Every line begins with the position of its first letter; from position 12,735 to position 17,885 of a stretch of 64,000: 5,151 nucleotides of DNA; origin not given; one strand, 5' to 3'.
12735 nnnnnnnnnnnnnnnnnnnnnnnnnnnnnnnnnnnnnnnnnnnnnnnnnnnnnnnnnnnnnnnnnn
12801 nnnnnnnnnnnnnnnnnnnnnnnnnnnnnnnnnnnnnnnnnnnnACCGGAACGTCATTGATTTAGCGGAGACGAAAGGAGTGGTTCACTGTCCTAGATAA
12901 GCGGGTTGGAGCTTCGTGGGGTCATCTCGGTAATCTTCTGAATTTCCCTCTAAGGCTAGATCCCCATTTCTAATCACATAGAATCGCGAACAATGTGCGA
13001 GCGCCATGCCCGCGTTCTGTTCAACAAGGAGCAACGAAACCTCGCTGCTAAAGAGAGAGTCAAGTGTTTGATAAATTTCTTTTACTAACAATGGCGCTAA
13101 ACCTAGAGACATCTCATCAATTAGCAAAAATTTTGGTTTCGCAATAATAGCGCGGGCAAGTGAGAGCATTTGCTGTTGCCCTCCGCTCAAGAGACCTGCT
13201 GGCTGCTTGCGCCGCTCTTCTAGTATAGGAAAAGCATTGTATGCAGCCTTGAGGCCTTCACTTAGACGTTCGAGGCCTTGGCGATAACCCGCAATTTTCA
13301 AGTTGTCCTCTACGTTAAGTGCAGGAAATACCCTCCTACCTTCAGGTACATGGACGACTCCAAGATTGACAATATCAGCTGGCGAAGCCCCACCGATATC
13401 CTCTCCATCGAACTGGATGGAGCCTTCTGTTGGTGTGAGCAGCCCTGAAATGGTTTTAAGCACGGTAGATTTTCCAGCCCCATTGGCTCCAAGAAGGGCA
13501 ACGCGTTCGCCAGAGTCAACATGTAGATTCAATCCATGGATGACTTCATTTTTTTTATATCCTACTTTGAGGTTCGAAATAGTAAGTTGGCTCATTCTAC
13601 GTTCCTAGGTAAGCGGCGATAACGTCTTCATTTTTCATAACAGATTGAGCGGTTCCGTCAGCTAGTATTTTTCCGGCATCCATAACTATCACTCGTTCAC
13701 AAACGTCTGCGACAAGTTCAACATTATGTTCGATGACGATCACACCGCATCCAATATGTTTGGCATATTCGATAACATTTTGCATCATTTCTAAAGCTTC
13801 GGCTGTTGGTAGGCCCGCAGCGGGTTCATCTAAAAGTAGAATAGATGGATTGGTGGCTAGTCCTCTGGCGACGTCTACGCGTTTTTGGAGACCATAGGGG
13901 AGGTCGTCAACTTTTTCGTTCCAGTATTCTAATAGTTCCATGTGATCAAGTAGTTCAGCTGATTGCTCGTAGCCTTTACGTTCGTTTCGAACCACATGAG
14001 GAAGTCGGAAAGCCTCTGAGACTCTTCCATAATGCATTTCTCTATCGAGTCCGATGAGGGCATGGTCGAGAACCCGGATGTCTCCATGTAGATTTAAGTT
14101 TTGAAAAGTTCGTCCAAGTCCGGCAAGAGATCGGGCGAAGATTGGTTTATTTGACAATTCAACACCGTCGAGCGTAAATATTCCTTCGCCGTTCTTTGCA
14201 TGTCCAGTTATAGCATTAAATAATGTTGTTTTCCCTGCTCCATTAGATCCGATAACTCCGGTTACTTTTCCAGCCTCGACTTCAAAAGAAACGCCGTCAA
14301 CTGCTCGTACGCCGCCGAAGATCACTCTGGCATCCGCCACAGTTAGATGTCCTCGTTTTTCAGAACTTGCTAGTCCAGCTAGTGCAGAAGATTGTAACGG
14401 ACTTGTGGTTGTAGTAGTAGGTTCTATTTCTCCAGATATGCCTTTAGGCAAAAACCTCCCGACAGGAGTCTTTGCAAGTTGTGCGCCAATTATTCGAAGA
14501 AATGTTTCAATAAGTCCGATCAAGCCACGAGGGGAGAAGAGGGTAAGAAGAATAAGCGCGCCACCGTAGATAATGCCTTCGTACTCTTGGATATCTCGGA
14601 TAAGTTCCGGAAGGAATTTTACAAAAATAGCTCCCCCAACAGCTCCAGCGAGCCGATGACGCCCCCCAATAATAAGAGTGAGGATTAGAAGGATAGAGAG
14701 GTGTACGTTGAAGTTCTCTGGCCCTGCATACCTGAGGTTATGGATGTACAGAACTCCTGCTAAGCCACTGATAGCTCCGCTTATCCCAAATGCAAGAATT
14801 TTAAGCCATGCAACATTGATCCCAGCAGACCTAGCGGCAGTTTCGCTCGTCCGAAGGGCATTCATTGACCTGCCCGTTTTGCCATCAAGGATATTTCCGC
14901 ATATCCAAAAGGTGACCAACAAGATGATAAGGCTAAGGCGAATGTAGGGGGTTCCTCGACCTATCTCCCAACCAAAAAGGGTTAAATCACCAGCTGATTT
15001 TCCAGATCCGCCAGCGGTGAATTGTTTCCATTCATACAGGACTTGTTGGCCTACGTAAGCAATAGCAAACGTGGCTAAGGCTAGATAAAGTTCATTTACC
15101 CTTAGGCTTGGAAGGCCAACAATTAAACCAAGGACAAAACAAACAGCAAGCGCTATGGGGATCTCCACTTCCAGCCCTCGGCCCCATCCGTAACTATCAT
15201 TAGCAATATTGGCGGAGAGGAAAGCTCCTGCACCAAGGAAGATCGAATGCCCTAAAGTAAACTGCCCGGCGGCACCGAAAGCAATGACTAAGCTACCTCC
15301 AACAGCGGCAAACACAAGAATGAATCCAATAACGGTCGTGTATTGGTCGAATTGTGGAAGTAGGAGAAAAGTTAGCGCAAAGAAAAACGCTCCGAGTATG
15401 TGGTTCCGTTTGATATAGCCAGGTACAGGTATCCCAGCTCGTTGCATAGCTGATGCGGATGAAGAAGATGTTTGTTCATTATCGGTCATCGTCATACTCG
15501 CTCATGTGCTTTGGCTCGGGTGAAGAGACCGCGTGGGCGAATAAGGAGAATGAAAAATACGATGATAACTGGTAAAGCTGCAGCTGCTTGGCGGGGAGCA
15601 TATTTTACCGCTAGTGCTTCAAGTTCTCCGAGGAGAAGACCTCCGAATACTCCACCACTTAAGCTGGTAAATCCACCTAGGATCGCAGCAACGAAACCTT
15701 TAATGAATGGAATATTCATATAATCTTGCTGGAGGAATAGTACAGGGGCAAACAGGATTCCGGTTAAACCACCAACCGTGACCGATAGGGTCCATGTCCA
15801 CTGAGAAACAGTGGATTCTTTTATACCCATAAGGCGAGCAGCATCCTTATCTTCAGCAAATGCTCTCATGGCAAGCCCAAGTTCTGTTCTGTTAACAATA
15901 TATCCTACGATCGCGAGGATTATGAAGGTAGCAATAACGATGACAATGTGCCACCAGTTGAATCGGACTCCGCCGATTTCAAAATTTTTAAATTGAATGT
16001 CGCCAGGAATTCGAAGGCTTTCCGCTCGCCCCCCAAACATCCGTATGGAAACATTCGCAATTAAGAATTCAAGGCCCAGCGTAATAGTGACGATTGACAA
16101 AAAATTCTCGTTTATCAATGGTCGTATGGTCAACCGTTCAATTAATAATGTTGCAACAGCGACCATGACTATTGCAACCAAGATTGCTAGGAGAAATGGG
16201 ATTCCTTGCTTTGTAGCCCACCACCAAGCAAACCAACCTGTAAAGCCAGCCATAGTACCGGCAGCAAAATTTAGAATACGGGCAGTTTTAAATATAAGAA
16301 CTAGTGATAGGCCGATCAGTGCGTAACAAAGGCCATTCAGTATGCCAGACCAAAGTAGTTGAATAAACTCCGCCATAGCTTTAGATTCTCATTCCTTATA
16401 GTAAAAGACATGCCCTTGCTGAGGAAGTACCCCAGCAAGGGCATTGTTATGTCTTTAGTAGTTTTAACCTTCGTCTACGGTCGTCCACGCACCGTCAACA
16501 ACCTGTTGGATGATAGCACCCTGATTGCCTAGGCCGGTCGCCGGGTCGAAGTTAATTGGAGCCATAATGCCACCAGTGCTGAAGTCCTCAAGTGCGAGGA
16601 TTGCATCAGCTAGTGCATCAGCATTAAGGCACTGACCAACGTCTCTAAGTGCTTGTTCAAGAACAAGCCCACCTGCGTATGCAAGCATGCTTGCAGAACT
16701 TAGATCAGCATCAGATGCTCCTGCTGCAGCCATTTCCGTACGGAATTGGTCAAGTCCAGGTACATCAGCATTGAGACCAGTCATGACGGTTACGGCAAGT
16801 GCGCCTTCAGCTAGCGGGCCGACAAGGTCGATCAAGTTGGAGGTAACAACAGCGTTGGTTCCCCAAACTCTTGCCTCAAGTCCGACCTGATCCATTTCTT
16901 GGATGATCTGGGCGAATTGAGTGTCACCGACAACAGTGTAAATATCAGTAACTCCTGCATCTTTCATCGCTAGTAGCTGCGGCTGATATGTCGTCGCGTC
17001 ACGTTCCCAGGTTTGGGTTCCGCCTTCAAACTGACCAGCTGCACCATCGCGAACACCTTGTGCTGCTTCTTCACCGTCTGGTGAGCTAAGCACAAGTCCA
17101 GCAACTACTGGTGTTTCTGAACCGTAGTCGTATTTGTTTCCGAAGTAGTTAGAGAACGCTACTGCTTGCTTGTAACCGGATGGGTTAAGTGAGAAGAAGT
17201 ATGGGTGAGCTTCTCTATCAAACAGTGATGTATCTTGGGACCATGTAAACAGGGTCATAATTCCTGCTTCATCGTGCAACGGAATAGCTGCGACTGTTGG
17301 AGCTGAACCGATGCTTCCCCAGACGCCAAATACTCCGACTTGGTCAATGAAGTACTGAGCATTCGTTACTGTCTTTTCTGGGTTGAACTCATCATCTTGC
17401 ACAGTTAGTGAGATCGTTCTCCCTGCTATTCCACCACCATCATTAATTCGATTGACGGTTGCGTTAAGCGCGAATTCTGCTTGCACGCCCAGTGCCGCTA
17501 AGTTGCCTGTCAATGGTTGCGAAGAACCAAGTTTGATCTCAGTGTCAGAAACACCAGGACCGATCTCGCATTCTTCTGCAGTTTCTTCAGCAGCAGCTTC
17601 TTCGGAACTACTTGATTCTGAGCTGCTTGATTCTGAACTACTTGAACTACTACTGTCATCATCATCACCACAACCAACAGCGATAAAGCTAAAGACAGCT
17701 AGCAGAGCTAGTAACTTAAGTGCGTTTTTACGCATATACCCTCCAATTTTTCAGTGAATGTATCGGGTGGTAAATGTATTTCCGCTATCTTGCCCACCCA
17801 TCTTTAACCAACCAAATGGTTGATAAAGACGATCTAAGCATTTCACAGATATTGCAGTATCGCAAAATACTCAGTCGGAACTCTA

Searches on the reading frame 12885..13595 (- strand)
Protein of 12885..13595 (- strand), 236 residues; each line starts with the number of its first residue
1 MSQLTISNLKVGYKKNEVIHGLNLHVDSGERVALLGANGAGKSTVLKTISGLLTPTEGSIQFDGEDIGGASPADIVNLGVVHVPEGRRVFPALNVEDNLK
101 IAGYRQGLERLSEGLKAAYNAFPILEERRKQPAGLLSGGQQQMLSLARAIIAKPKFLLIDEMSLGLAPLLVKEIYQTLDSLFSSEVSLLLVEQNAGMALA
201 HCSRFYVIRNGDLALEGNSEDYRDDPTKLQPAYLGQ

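Call 33: search_protein_families(library=pfam, proteins=[window:12885-13595:-], max_evalue=0.00001)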
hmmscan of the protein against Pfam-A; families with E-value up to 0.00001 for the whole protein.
window:12885-13595:- (236 aa): 3 families
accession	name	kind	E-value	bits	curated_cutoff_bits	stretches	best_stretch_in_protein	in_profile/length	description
PF00005.33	ABC_tran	-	8.6e-31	107.8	25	1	20-161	2-134/137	ABC transporter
PF13304.12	AAA_21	-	3.1e-11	44.3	27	0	126-180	228-285/304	AAA domain, putative AbiEii toxin, Type IV TA system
PF13555.12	AAA_29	-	9.4e-06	25.7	27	0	23-62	16-54/61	P-loop containing region of AAA domain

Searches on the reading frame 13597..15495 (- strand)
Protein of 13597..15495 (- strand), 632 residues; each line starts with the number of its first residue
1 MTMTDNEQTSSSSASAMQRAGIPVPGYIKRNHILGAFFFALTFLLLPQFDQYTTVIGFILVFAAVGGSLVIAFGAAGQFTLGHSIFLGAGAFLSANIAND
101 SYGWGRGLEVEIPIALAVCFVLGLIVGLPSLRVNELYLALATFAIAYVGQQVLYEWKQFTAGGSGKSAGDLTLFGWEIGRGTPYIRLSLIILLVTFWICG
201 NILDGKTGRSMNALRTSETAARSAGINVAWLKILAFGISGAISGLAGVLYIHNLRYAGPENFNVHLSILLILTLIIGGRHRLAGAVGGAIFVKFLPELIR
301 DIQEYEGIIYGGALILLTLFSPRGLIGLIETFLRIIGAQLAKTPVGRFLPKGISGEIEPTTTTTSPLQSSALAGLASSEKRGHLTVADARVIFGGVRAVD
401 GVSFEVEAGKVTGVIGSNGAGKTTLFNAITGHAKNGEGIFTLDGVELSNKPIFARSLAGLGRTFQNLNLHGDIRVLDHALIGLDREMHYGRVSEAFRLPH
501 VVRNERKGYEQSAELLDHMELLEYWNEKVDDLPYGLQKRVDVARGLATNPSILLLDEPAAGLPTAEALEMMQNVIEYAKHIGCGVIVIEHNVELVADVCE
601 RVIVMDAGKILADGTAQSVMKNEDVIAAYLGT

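Call 33: search_protein_families(library=pfam, proteins=[window:13597-15495:-], max_evalue=0.00001)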
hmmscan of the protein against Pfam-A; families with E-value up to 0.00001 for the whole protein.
window:13597-15495:- (632 aa): 3 families
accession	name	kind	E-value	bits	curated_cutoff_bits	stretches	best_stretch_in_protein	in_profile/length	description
PF02653.21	BPD_transp_2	-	4.5e-32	111.7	26.8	1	55-316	7-267/269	Branched-chain amino acid transport system / permease component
PF00005.33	ABC_tran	-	4.9e-24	85.9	25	1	400-559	2-136/137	ABC transporter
PF12399.14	BCA_ABC_TP_C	-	1.7e-07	31.1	25.5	1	609-632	1-24/27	Branched-chain amino acid ATP-binding cassette transporter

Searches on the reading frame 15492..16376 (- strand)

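Call 33: search_protein_families(library=pfam, proteins=[window:15492-16376:-], max_evalue=0.00001)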
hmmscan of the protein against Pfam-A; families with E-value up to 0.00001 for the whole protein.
window:15492-16376:- (294 aa): 1 family
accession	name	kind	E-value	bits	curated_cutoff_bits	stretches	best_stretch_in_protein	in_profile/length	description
PF02653.21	BPD_transp_2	-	1.5e-28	100.1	26.8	1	11-276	5-268/269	Branched-chain amino acid transport system / permease component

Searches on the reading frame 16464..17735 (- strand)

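Call 33: search_protein_families(library=pfam, proteins=[window:16464-17735:-], max_evalue=0.00001)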
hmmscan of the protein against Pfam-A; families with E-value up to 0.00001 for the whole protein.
window:16464-17735:- (423 aa): 3 families
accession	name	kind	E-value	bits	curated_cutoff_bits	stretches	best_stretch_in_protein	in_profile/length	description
PF13458.12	Peripla_BP_6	-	2.3e-41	143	31.7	1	66-415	1-342/343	Periplasmic binding protein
PF01094.35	ANF_receptor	-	9.3e-12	45.1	25.4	1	89-195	5-111/353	Receptor family ligand binding region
PF13433.12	Peripla_BP_5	-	1.5e-07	31.3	27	1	74-155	8-89/363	Periplasmic binding protein domain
